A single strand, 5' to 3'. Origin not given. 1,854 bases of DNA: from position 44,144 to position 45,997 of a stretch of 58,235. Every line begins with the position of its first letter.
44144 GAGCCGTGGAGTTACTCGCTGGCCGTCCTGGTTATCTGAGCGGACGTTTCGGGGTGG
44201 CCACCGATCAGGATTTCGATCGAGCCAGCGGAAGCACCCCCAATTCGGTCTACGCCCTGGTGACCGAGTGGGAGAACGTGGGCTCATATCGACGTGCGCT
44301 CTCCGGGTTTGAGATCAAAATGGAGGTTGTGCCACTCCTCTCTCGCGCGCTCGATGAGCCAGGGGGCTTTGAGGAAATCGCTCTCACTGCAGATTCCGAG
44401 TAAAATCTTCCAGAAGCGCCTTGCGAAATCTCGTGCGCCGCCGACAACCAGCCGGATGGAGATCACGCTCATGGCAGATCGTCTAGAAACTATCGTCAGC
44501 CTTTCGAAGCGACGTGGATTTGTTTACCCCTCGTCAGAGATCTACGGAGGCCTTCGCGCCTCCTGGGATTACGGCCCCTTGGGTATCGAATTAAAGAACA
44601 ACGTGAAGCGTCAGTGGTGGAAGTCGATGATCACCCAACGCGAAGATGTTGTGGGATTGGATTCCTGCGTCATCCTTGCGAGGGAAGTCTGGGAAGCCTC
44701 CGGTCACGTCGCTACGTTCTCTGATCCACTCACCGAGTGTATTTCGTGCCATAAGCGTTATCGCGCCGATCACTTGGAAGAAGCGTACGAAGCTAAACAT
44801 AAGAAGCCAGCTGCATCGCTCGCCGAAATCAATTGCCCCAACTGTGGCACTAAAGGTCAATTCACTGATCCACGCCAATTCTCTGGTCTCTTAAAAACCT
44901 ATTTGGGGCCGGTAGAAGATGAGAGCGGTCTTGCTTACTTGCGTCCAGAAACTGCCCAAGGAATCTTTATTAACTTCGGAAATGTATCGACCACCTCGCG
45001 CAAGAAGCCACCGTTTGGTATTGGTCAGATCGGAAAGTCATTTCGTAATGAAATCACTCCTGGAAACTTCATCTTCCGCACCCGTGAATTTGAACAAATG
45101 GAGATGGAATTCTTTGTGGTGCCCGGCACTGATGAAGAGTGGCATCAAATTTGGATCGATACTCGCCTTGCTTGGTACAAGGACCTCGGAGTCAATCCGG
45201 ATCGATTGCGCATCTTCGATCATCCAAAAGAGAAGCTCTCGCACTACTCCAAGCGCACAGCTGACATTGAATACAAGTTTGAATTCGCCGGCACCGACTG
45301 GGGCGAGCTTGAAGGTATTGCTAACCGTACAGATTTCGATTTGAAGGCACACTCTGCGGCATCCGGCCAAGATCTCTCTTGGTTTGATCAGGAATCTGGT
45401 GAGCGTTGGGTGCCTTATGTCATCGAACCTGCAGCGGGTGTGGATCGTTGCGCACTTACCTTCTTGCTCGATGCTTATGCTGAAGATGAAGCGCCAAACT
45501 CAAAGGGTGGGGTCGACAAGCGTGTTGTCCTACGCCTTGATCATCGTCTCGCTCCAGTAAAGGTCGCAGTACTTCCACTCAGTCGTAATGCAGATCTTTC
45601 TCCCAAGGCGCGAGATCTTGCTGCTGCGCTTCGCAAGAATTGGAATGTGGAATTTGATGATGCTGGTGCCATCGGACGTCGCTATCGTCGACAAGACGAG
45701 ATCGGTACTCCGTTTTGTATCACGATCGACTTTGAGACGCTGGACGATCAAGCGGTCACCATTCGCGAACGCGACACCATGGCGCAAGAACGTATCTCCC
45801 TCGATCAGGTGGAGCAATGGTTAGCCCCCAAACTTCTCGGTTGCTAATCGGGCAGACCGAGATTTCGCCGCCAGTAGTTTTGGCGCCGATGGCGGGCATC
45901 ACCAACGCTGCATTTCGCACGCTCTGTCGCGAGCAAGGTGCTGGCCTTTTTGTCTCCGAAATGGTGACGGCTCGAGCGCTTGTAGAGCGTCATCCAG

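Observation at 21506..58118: A dozen or more unrelated short tandem-repeat arrays, almost all sitting exactly on gene boundaries of a very compact genome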

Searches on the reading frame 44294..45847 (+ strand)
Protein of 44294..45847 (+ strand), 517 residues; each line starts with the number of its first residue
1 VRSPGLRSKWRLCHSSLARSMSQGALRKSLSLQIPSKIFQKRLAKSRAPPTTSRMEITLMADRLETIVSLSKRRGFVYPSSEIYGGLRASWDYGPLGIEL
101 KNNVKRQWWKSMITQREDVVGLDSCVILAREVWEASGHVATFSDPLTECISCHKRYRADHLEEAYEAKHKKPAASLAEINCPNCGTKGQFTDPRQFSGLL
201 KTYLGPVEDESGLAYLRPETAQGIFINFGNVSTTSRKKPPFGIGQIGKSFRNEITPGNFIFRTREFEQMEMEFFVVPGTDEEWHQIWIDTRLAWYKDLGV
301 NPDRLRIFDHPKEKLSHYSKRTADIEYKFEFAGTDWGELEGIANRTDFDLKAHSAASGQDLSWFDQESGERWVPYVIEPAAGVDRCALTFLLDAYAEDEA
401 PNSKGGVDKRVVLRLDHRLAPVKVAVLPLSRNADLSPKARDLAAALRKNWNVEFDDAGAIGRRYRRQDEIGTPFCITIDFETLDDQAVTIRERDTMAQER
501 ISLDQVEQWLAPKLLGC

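Call 6: search_protein_families(library=pfam, proteins=[window:44294-45847:+])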
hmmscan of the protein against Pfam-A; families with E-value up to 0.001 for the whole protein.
window:44294-45847:+ (517 aa): 2 families
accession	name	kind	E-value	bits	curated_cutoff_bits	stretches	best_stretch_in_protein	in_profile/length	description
PF03129.25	HGTP_anticodon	-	2.3e-23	82.6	21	1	423-510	1-91/94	Anticodon binding domain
PF00587.30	tRNA-synt_2b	-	1.3e-07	32.3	29.3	1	213-346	10-138/179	tRNA synthetase class II core domain (G, H, P, S and T)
